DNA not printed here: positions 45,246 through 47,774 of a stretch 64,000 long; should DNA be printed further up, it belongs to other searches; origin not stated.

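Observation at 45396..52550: Four GT-C-type membrane glycosyltransferase-like genes (including two PMT/ArnT-like paralogs) directly upstream of, and co-directional with, the pilin/type IV secretion genes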

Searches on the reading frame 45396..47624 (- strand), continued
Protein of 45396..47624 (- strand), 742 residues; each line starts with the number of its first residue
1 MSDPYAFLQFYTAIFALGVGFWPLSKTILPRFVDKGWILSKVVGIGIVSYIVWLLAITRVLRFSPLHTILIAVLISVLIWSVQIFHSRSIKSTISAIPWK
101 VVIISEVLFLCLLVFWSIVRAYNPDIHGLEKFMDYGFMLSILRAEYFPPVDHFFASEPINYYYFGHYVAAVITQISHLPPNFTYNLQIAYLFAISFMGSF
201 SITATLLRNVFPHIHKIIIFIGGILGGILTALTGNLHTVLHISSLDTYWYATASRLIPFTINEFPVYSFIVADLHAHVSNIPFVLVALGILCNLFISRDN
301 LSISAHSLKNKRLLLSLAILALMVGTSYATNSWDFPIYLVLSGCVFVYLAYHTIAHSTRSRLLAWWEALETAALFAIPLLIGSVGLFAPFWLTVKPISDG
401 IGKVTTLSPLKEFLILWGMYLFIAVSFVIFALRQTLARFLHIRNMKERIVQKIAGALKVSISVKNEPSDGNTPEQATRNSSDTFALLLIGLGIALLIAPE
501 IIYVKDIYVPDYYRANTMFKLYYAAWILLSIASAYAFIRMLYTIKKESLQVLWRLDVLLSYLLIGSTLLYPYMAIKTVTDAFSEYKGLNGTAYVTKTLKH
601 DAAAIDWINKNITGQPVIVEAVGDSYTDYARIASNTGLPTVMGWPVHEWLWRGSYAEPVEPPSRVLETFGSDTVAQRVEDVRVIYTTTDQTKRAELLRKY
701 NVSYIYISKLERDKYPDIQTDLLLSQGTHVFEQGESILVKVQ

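Call 82: find_encoding_contigs(protein=P0133, flank=9000, max_places=1)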
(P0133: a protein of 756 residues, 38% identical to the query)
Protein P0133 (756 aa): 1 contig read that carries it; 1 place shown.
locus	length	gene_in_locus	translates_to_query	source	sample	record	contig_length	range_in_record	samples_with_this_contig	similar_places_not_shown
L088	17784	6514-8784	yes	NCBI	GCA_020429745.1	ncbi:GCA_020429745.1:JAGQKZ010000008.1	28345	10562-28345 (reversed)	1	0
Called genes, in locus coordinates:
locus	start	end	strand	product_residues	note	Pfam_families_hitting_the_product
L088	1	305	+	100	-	PF00768:Peptidase_S11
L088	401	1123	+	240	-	PF02096:60KD_IMP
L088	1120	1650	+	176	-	PF13489:Methyltransf_23 (weak), PF13847:Methyltransf_31 (weak), PF13649:Methyltransf_25 (weak)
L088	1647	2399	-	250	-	PF07501:G5, PF06725:3D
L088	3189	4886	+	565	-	PF13231:PMT_2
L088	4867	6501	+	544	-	PF02366:PMT, PF13231:PMT_2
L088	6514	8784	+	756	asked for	PF10060:DUF2298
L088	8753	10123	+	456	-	PF18895:T4SS_pilin (weak)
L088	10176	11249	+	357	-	PF00188:CAP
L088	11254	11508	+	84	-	-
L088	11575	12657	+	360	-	-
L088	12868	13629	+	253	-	PF01509:TruB_N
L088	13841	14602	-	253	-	PF04203:Sortase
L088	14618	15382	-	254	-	PF18895:T4SS_pilin, PF13620:CarboxypepD_reg (faint)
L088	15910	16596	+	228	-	-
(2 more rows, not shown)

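Call 83: find_encoding_contigs(protein=P0138, flank=9000, max_places=1)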
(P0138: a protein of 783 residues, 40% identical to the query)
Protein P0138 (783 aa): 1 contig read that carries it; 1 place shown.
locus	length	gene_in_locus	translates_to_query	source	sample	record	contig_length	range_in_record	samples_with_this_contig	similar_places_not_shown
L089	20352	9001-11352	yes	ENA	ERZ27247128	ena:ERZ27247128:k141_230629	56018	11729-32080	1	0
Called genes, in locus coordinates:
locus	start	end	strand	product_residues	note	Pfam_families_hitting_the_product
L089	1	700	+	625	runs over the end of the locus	-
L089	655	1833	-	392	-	PF13439:Glyco_transf_4, PF13579:Glyco_trans_4_4, PF00534:Glycos_transf_1, PF13692:Glyco_trans_1_4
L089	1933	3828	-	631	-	-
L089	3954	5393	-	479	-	PF00890:FAD_binding_2 (weak), PF01266:DAO, PF01593:Amino_oxidase, PF13450:NAD_binding_8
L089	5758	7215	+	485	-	-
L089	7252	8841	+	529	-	-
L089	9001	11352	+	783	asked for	PF10060:DUF2298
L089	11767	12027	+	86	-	PF18895:T4SS_pilin (weak)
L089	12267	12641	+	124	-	-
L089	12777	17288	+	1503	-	-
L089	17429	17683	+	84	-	-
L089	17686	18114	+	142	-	PF01850:PIN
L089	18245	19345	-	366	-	-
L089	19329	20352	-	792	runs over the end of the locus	PF01935:DUF87, PF12846:AAA_10, PF19044:P-loop_TraG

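Call 85: search_protein_families(library=ncbifam, proteins=[L086:4402-5259:+, L087:5364-6215:+, L069:1927-2853:+, L057:1359-2279:+, L086:6946-8772:-, L089:5758-7215:+, L045:1428-2465:-, L045:3712-5982:-], max_evalue=0.001)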
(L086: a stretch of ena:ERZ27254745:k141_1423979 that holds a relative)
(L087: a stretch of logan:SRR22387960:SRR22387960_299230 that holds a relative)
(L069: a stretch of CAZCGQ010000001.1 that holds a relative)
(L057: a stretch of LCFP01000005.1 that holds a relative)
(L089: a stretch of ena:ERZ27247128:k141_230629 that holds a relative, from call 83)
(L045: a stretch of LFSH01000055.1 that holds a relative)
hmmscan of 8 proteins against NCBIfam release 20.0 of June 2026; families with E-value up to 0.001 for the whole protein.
L086:4402-5259:+ (285 aa): 20 families
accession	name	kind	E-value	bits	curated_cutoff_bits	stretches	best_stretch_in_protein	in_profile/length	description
NF008977.0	PRK12324.1-2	equivalog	1.3e-59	202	234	1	5-283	3-289/297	decaprenyl-phosphate phosphoribosyltransferase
NF008978.0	PRK12324.1-4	equivalog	1.3e-52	178.8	207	1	4-282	32-320/322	decaprenyl-phosphate phosphoribosyltransferase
NF006088.0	PRK08238.1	equivalog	1.3e-49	169.2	351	1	3-238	191-437/482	UbiA family prenyltransferase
NF008976.0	PRK12324.1-1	equivalog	1.7e-36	126.2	474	1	7-282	21-304/306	decaprenyl-phosphate phosphoribosyltransferase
NF009523.0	PRK12884.1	equivalog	1.1e-13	51.1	269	1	18-159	19-155/279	prenyltransferase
NF009522.0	PRK12883.1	equivalog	3e-09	36.8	353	1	8-170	7-167/279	geranylgeranylglycerol-phosphate geranylgeranyltransferase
NF009521.0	PRK12882.1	equivalog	2.7e-08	33.4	296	1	38-140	40-138/280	geranylgeranylglycerol-phosphate geranylgeranyltransferase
TIGR01473.1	cyoE_ctaB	equivalog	3.1e-08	33.7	210.3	1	23-172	20-171/281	heme o synthase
TIGR01475.1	ubiA_other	subfamily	4e-07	29.8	180.8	1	26-169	25-159/282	UbiA-like polyprenyltransferase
NF041585.1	MqnP_Cj_Hp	exception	1.3e-06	28.1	375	1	18-171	16-172/281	menaquinone biosynthesis prenyltransferase MqnP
NF009515.0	PRK12874.1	equivalog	2.9e-06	26.8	392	1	18-171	23-179/291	4-hydroxybenzoate polyprenyltransferase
NF009516.0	PRK12875.1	equivalog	4.6e-06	25.9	205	1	22-165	36-182/292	prenyltransferase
TIGR01474.1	ubiA_proteo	equivalog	5e-06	26.2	275.45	1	33-172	34-174/282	4-hydroxybenzoate octaprenyltransferase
NF005742.0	PRK07566.1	equivalog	3.4e-05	23.1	313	1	8-129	32-157/315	chlorophyll synthase ChlG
NF035940.1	prenyl_rel_EboC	equivalog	6.6e-05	22.4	250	1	36-213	36-206/292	UbiA-like protein EboC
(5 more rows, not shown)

L087:5364-6215:+ (283 aa): 19 families
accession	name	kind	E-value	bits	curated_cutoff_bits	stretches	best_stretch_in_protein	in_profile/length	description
NF008977.0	PRK12324.1-2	equivalog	2.2e-67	227.6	234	1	6-282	4-288/297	decaprenyl-phosphate phosphoribosyltransferase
NF008978.0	PRK12324.1-4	equivalog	4.4e-54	183.6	207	1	6-283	34-321/322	decaprenyl-phosphate phosphoribosyltransferase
NF006088.0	PRK08238.1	equivalog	7.4e-50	170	351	1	3-250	191-448/482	UbiA family prenyltransferase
NF008976.0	PRK12324.1-1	equivalog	9.2e-41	140.2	474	1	10-277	24-299/306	decaprenyl-phosphate phosphoribosyltransferase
NF009523.0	PRK12884.1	equivalog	2.9e-14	52.9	269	1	18-176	19-170/279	prenyltransferase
TIGR01475.1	ubiA_other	subfamily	9.3e-11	41.7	180.8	1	20-169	19-169/282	UbiA-like polyprenyltransferase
TIGR01474.1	ubiA_proteo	equivalog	4.7e-09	36.1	275.45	1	40-159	44-160/282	4-hydroxybenzoate octaprenyltransferase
NF041585.1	MqnP_Cj_Hp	exception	8.5e-09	35.3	375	1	14-170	12-170/281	menaquinone biosynthesis prenyltransferase MqnP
NF009515.0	PRK12874.1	equivalog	1.7e-07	30.9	392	1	14-171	19-178/291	4-hydroxybenzoate polyprenyltransferase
NF009609.0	PRK13106.1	equivalog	3e-07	30.1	349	1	43-149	55-162/301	prenyltransferase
TIGR01473.1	cyoE_ctaB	equivalog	3.7e-07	30.2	210.3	1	22-168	19-168/281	heme o synthase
NF009521.0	PRK12882.1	equivalog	4.6e-07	29.3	296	1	27-140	29-138/280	geranylgeranylglycerol-phosphate geranylgeranyltransferase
NF009514.0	PRK12873.1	equivalog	2.1e-06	27.3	246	1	47-113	57-121/297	4-hydroxybenzoate polyprenyltransferase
NF009522.0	PRK12883.1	equivalog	2.6e-06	27.1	353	1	35-171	33-168/279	geranylgeranylglycerol-phosphate geranylgeranyltransferase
NF009516.0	PRK12875.1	equivalog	5.9e-06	25.6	205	1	38-168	51-185/292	prenyltransferase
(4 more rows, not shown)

L069:1927-2853:+ (308 aa): 21 families
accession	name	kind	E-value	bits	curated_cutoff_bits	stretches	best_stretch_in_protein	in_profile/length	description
NF008978.0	PRK12324.1-4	equivalog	6.3e-62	209.4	207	1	6-307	31-321/322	decaprenyl-phosphate phosphoribosyltransferase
NF008977.0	PRK12324.1-2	equivalog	4e-57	193.9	234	1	14-306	9-288/297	decaprenyl-phosphate phosphoribosyltransferase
NF006088.0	PRK08238.1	equivalog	1.5e-47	162.3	351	1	6-193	191-378/482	UbiA family prenyltransferase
NF008976.0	PRK12324.1-1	equivalog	1.3e-43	149.5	474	1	7-232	18-245/306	decaprenyl-phosphate phosphoribosyltransferase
TIGR01473.1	cyoE_ctaB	equivalog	1e-15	58.3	210.3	1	24-172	18-169/281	heme o synthase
NF009523.0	PRK12884.1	equivalog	5.5e-15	55.3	269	1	24-173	22-167/279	prenyltransferase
NF009521.0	PRK12882.1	equivalog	3.5e-12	46.1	296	1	5-144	3-139/280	geranylgeranylglycerol-phosphate geranylgeranyltransferase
TIGR01474.1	ubiA_proteo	equivalog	1.9e-11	44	275.45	1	41-150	39-148/282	4-hydroxybenzoate octaprenyltransferase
NF009522.0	PRK12883.1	equivalog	6.8e-11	42.2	353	1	42-218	37-213/279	geranylgeranylglycerol-phosphate geranylgeranyltransferase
NF035940.1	prenyl_rel_EboC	equivalog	4.6e-09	36.1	250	1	43-137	41-132/292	UbiA-like protein EboC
TIGR01475.1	ubiA_other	subfamily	2.7e-08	33.6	180.8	1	30-172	21-165/282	UbiA-like polyprenyltransferase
NF003349.0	PRK04375.1-2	equivalog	9.5e-08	31.6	246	1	38-172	54-193/318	heme o synthase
NF003348.0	PRK04375.1-1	equivalog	1.2e-07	31.5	285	1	47-148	42-145/292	heme o synthase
NF009514.0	PRK12873.1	equivalog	8.4e-06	25.3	246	1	45-125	49-130/297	4-hydroxybenzoate polyprenyltransferase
NF009515.0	PRK12874.1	equivalog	0.00011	21.7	392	1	25-176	27-180/291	4-hydroxybenzoate polyprenyltransferase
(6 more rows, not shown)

L057:1359-2279:+ (306 aa): 20 families
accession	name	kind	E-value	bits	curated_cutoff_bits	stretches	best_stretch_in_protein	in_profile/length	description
NF008977.0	PRK12324.1-2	equivalog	1.7e-53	182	234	1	10-304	6-288/297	decaprenyl-phosphate phosphoribosyltransferase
NF008978.0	PRK12324.1-4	equivalog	3.2e-51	174.2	207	1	9-305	35-321/322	decaprenyl-phosphate phosphoribosyltransferase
NF006088.0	PRK08238.1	equivalog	9.5e-44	149.8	351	1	9-194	195-380/482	UbiA family prenyltransferase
NF008976.0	PRK12324.1-1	equivalog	5.3e-38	131.1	474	1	8-295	20-295/306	decaprenyl-phosphate phosphoribosyltransferase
NF009523.0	PRK12884.1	equivalog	2.8e-16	59.5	269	1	13-160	11-155/279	prenyltransferase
TIGR01473.1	cyoE_ctaB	equivalog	1.1e-10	41.7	210.3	1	29-139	19-135/281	heme o synthase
NF035940.1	prenyl_rel_EboC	equivalog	5.4e-10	39.1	250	1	42-137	38-133/292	UbiA-like protein EboC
TIGR01475.1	ubiA_other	subfamily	7.4e-10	38.7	180.8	1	24-173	21-167/282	UbiA-like polyprenyltransferase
NF009521.0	PRK12882.1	equivalog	3.1e-07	29.9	296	1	43-143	41-139/280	geranylgeranylglycerol-phosphate geranylgeranyltransferase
TIGR01474.1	ubiA_proteo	equivalog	8.2e-07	28.8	275.45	1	37-150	40-152/282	4-hydroxybenzoate octaprenyltransferase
NF003348.0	PRK04375.1-1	equivalog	1.2e-06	28.1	285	1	48-138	44-136/292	heme o synthase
NF009522.0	PRK12883.1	equivalog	1.9e-06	27.6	353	1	43-137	39-131/279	geranylgeranylglycerol-phosphate geranylgeranyltransferase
NF009517.0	PRK12876.1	equivalog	1.1e-05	25.1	419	1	32-128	38-134/300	prenyltransferase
NF009609.0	PRK13106.1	equivalog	1.2e-05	24.8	349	1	50-154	58-161/301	prenyltransferase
NF009515.0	PRK12874.1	equivalog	1.5e-05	24.5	392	1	25-176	29-181/291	4-hydroxybenzoate polyprenyltransferase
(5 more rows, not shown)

L086:6946-8772:- (608 aa): 0 families

L089:5758-7215:+ (485 aa): 0 families

L045:1428-2465:- (345 aa): 20 families
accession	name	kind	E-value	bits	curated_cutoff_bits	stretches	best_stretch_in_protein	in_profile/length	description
NF047588.1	GlcsyltransPgfSStrep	equivalog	6e-95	318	500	1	36-338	3-305/308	glycosyltransferase PgfS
NF007986.1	PRK10714.1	equivalog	2.1e-57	194.5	529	1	36-338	8-311/316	undecaprenyl-phosphate 4-deoxy-4-formamido-L-arabinose transferase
TIGR03937.1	PgaC_IcaA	equivalog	7.7e-20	71.2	422.3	1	27-139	37-147/407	poly-beta-1,6-N-acetyl-D-glucosamine synthase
TIGR04182.1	glyco_TIGR04182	equivalog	8.4e-12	45.1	325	1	37-165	3-121/293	S-layer glycoprotein N-glycosyltransferase AglJ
NF047683.1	TeichurnBiosyTuaG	equivalog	1e-11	45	400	1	33-167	5-139/252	teichuronic acid biosynthesis protein TuaG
NF007482.0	PRK10073.1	equivalog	6e-11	41.9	423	1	35-137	7-105/334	glycosyltransferase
NF041875.1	EPS_EpsD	equivalog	7.7e-11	42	370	1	37-155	2-117/325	exopolysaccharide biosynthesis glycosyltransferase EpsD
NF058614.1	PPMAGASynPpgS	equivalog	5.1e-10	39.1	370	1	38-158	4-118/226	polyprenyl-phospho-N-acetylgalactosaminyl synthase PpgS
NF041391.1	DPhHxTase_Halo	equivalog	1.7e-08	33.8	375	1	42-161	3-112/213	dolichyl-phosphate hexose transferase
NF050050.1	ProtGlycPglI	equivalog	1.9e-08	34.1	500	1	36-166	4-132/306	GalNAc(5)-diNAcBac-PP-undecaprenol beta-1,3-glucosyltransferase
TIGR04283.1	glyco_like_mftF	equivalog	4.8e-08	32.8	182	1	37-139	2-94/221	TIGR04283 family arsenosugar biosynthesis glycosyltransferase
NF010496.0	PRK13915.1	equivalog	2.5e-07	30.1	262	1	25-139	23-139/307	glucosyl-3-phosphoglycerate synthase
TIGR04242.1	nodulat_NodC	equivalog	5.3e-07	28.9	550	1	25-134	37-148/395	chitooligosaccharide synthase NodC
NF041394.1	GtaseAglG_Halo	equivalog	3.9e-06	26.4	440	1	36-156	3-121/304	glucosyl-dolichyl phosphate glucuronosyltransferase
NF045692.1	OglycostaseCruG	equivalog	6.6e-06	25.3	600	1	35-149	42-160/386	2'-O-glycosyltransferase CruG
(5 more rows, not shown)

L045:3712-5982:- (756 aa): 0 families
